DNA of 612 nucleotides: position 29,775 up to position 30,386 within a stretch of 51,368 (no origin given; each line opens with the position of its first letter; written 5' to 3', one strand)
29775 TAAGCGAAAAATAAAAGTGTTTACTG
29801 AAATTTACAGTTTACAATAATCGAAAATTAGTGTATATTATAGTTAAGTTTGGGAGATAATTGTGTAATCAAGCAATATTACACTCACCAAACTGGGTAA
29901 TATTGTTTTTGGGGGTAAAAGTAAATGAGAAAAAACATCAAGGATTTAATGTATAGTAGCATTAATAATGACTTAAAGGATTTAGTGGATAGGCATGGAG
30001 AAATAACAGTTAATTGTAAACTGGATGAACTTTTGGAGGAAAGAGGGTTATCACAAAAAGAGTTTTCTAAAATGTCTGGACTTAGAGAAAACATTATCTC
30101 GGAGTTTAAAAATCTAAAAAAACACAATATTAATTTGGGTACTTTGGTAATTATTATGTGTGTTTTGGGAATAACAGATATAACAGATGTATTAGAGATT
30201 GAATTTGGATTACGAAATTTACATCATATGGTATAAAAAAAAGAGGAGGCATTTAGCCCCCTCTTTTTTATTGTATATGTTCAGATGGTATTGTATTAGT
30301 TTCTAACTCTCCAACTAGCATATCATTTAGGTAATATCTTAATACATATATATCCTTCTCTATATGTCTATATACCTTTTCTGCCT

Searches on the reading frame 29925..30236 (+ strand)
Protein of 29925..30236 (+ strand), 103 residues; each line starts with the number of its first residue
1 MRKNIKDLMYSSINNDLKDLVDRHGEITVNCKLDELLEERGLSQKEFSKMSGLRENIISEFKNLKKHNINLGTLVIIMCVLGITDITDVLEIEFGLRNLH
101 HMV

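Call 52: search_protein_families(library=pfam, proteins=[window:29925-30236:+], max_evalue=0.01)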
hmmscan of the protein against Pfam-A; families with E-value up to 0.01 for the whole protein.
window:29925-30236:+ (103 aa): 3 families
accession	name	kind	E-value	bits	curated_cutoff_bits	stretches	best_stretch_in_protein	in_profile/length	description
PF13443.12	HTH_26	-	7.2e-10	39.4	22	1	32-93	1-61/63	Cro/C1-type HTH DNA-binding domain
PF01381.28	HTH_3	-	5.2e-07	30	23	1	35-84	3-51/55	Helix-turn-helix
PF12844.13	HTH_19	-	0.00026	21.3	30.2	1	33-70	4-40/64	Helix-turn-helix domain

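Call 72: search_protein_families(library=phrogs, proteins=[window:29925-30236:+], max_evalue=0.00001)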
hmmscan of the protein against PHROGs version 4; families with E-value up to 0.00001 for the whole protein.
window:29925-30236:+ (103 aa): 1 family
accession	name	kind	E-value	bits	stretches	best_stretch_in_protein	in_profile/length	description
phrog_1373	-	transcription regulation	4.1e-06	27.9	1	20-92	55-126/166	transcriptional regulator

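Call 87: find_encoding_contigs(protein=window:29925-30236:+, flank=10000, max_places=1)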
Protein window:29925-30236:+ (103 aa): 9 contigs read that carry it; 1 place shown.
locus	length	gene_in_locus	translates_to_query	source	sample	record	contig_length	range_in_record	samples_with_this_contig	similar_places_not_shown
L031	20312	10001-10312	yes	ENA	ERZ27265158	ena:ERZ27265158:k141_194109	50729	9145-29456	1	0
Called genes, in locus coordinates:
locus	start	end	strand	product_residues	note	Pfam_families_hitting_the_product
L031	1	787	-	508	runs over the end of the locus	PF05133:SPP1_portal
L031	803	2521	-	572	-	PF17289:Terminase_6C (weak)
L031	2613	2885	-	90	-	-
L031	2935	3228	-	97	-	-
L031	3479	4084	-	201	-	PF00239:Resolvase, PF13412:HTH_24 (weak)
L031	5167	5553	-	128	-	PF13022:HTH_Tnp_1_2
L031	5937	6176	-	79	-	-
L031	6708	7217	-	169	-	-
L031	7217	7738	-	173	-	-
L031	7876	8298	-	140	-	PF07486:Hydrolase_2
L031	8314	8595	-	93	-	-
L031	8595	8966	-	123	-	-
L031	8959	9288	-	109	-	PF04297:UPF0122, PF04545:Sigma70_r4 (weak)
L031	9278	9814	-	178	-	PF13238:AAA_18 (weak), PF21448:DNMK (weak), PF04275:P-mevalo_kinase (faint), PF21448:DNMK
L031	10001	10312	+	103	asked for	PF01381:HTH_3 (weak), PF13443:HTH_26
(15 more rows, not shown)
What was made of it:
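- On Phage-plasmid (plasmid-prophage): One opposite-strand Cro/C1-type HTH gene at 29925-30236 (HTH_26, 7e-10) (calls 52, 87).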
